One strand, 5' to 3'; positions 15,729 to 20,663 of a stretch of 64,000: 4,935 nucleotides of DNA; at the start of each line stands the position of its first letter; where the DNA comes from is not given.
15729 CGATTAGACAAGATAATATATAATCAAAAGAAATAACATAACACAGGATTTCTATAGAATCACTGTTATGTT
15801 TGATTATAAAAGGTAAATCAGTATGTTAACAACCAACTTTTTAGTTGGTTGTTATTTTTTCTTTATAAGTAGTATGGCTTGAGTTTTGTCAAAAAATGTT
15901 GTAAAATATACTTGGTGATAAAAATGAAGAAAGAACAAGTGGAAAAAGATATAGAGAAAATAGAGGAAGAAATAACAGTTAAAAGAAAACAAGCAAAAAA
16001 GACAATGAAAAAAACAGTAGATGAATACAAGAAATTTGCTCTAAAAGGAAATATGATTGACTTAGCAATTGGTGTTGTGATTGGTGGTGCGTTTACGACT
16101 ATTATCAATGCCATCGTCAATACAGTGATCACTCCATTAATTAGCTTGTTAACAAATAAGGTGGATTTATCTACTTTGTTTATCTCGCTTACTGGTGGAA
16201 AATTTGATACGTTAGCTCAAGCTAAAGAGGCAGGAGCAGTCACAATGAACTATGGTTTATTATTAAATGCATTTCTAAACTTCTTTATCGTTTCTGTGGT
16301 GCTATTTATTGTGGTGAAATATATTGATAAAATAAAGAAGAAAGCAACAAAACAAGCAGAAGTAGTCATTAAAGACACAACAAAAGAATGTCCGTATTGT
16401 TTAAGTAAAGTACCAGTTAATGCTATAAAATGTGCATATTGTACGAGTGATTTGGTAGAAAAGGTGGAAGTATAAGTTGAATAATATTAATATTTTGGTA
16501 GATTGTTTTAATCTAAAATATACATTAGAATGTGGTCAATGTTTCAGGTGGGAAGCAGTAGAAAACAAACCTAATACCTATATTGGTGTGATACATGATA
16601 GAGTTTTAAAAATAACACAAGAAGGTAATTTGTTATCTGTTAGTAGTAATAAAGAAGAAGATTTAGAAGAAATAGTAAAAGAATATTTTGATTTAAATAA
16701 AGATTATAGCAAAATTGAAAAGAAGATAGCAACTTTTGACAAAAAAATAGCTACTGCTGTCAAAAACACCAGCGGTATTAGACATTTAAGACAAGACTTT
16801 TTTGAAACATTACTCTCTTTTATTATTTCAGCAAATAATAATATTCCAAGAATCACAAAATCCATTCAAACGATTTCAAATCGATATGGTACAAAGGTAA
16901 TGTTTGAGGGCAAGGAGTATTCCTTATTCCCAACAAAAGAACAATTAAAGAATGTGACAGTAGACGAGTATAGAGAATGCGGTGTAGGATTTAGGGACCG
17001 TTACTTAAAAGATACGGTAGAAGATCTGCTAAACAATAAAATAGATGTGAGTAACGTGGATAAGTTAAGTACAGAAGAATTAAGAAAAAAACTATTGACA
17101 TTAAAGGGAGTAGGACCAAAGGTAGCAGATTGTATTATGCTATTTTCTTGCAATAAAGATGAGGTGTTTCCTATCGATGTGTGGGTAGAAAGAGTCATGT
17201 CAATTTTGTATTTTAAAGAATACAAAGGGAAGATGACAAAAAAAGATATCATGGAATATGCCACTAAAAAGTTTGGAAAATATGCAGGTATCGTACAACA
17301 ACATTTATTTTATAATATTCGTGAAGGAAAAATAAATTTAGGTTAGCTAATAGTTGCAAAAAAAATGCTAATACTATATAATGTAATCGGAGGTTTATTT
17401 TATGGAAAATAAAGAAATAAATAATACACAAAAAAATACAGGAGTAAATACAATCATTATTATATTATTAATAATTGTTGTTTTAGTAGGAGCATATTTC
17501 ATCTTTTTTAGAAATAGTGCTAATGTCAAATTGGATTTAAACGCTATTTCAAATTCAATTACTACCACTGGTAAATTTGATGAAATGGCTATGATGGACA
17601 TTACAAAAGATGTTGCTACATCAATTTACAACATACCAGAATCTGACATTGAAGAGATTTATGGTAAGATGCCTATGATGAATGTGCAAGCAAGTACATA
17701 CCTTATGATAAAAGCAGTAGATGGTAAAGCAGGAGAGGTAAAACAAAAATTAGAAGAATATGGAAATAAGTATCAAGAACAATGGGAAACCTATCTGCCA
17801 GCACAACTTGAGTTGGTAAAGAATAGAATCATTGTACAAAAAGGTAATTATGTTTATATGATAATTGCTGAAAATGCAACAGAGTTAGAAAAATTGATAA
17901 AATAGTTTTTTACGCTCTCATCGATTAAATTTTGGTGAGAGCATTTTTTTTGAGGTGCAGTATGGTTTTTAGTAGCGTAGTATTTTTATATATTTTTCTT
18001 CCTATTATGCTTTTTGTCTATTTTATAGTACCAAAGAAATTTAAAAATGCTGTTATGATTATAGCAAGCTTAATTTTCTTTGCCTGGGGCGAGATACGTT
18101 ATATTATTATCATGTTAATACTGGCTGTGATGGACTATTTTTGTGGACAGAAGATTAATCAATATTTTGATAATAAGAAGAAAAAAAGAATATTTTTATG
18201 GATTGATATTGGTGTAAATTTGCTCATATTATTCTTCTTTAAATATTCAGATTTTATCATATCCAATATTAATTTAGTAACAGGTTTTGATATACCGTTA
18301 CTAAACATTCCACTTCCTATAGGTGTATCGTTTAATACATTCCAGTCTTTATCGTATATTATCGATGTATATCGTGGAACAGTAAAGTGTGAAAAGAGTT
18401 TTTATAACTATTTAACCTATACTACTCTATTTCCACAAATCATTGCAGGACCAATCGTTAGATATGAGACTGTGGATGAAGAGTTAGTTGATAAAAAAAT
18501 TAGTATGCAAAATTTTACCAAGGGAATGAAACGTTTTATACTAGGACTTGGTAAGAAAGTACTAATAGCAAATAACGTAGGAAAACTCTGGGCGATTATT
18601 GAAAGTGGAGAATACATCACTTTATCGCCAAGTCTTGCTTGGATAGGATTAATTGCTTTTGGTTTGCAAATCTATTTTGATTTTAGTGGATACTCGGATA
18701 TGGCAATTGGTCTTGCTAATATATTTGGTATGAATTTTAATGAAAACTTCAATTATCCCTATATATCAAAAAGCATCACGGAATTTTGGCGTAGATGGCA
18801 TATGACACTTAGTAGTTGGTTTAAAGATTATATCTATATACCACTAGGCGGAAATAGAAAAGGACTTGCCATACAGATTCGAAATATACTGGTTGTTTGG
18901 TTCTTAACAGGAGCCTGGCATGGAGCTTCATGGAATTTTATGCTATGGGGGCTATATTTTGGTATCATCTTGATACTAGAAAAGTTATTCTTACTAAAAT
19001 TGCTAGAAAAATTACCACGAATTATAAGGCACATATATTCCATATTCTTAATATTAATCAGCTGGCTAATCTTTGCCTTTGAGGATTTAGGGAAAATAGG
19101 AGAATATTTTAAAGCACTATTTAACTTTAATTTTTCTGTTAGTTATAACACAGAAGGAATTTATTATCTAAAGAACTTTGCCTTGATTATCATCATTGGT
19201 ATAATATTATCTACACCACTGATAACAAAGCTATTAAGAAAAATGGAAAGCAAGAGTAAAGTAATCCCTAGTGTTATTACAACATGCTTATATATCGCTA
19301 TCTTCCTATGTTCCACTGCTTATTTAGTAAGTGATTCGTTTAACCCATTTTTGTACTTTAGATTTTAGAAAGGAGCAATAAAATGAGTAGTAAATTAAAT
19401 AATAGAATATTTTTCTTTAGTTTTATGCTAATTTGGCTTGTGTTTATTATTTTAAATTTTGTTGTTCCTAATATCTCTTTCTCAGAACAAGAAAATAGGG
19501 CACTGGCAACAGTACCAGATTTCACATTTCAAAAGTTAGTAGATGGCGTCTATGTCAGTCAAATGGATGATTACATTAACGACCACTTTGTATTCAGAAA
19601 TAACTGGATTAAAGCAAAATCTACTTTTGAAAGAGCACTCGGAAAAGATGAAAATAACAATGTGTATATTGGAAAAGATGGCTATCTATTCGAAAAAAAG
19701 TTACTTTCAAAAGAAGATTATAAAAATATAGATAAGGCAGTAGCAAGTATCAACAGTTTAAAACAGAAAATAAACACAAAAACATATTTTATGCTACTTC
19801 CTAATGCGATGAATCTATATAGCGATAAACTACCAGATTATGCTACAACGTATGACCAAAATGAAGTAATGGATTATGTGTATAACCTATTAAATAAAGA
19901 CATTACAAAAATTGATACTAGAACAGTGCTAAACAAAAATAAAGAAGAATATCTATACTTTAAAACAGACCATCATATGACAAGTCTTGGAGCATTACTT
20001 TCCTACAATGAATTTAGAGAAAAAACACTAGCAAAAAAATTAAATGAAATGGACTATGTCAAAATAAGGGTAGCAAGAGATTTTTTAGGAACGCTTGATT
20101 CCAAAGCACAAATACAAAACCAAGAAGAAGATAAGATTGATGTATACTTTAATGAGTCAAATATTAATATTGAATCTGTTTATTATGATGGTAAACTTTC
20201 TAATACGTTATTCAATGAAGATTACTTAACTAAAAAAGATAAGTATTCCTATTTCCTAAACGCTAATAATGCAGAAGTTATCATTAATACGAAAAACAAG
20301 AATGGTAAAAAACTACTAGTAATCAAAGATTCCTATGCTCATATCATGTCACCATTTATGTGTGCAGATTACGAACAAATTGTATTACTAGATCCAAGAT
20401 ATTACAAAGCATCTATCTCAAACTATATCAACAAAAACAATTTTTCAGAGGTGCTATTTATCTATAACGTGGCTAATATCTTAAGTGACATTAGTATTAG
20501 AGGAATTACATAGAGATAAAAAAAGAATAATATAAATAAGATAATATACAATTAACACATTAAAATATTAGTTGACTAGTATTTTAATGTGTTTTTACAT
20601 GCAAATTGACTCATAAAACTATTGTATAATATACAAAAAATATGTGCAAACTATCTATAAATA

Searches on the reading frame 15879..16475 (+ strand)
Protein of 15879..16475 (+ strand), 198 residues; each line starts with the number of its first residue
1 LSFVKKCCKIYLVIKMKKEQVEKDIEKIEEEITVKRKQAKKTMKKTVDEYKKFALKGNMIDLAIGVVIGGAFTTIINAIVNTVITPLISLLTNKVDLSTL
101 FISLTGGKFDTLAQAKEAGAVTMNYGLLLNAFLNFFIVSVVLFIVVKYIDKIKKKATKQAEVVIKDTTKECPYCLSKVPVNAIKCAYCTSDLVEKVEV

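Call 9: search_protein_families(library=pfam, proteins=[window:15879-16475:+], max_evalue=0.01)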
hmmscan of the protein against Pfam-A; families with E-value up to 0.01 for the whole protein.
window:15879-16475:+ (198 aa): 2 families
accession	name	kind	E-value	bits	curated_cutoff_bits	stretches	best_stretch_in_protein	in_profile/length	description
PF01741.23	MscL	-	4.1e-33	114.8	27.4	1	47-162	2-108/123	Large-conductance mechanosensitive channel, MscL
PF03773.19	ArsP_1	-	0.0012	18.5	32.3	1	16-80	143-200/294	Predicted permease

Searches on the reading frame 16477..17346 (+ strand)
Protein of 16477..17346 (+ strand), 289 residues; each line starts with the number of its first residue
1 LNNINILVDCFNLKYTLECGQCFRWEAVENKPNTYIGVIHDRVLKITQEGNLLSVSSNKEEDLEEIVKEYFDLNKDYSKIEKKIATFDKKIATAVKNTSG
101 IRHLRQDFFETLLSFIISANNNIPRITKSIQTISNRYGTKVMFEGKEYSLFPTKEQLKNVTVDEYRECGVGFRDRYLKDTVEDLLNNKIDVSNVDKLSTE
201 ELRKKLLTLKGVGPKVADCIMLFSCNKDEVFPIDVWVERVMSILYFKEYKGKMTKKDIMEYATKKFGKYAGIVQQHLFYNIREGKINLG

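Call 9: search_protein_families(library=pfam, proteins=[window:16477-17346:+], max_evalue=0.01)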
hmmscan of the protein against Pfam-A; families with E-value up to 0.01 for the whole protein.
window:16477-17346:+ (289 aa): 3 families
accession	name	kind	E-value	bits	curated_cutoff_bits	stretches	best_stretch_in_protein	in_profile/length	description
PF07934.18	OGG_N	-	9.1e-27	94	23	1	9-112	7-115/115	8-oxoguanine DNA glycosylase, N-terminal domain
PF00730.31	HhH-GPD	-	5.6e-09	36.8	26.2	1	114-263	2-103/108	HhH-GPD superfamily base excision DNA repair protein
PF00633.29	HHH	-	0.00048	20.3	24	1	204-223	11-30/30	Helix-hairpin-helix motif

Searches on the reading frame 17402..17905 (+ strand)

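Call 9: search_protein_families(library=pfam, proteins=[window:17402-17905:+], max_evalue=0.01)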
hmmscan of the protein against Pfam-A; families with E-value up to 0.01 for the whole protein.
window:17402-17905:+ (167 aa): 2 families
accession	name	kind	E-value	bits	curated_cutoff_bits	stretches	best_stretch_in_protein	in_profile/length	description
PF14270.11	DUF4358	-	1.8e-22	79.9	25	1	63-155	8-101/102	Domain of unknown function (DUF4358)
PF13072.11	MciZ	-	0.00063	19.9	22.2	1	108-125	14-31/37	Mother cell inhibitor of FtsZ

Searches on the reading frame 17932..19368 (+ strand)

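Call 9: search_protein_families(library=pfam, proteins=[window:17932-19368:+], max_evalue=0.01)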
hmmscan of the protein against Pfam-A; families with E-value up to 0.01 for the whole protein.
window:17932-19368:+ (478 aa): 1 family
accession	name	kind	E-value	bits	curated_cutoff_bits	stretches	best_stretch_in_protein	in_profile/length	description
PF03062.24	MBOAT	-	4.8e-28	98.8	27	1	156-353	80-297/337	MBOAT, membrane-bound O-acyltransferase family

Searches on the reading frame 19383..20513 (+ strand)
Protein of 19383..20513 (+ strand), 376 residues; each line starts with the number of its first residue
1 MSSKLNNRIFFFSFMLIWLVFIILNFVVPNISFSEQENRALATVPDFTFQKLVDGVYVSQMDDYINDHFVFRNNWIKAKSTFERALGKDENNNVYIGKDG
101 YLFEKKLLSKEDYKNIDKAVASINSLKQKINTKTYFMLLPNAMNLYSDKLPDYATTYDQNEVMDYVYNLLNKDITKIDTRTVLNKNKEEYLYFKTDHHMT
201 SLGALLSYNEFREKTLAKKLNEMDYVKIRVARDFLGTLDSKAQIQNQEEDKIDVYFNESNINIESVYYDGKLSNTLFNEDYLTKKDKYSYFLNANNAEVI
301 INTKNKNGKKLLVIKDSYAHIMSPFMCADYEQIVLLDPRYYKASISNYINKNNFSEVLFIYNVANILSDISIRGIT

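Call 9: search_protein_families(library=pfam, proteins=[window:19383-20513:+], max_evalue=0.01)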
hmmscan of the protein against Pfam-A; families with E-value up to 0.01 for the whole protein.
window:19383-20513:+ (376 aa): 3 families
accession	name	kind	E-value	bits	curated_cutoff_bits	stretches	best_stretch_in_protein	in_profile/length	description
PF14286.12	DHHW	-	1.1e-32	114.2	25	2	116-333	155-382/385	DHHW protein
PF16822.11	ALGX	-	7.3e-14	52.5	26.5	1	94-248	1-168/268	SGNH hydrolase-like domain, acetyltransferase AlgX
PF24271.1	HVO_2833_C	-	0.00015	22.5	34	1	130-196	51-117/120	HVO_2833, C-terminal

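Call 74: find_encoding_contigs(protein=window:19383-20513:+, flank=10000, max_places=5)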
Protein window:19383-20513:+ (376 aa): 1 contig read that carries it; 1 place shown.
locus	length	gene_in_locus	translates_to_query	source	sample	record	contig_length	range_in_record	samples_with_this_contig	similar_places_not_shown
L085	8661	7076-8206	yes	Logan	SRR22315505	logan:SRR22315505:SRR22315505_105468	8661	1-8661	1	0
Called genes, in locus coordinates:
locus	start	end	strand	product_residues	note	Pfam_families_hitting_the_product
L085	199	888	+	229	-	PF00005:ABC_tran, PF02463:SMC_N (weak)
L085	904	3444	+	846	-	PF12704:MacB_PCD (weak), PF02687:FtsX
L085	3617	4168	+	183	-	PF01741:MscL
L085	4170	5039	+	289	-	PF07934:OGG_N, PF00730:HhH-GPD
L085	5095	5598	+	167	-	PF14270:DUF4358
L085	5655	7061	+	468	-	PF03062:MBOAT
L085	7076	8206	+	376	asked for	PF14286:DHHW, PF16822:ALGX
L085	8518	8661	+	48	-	?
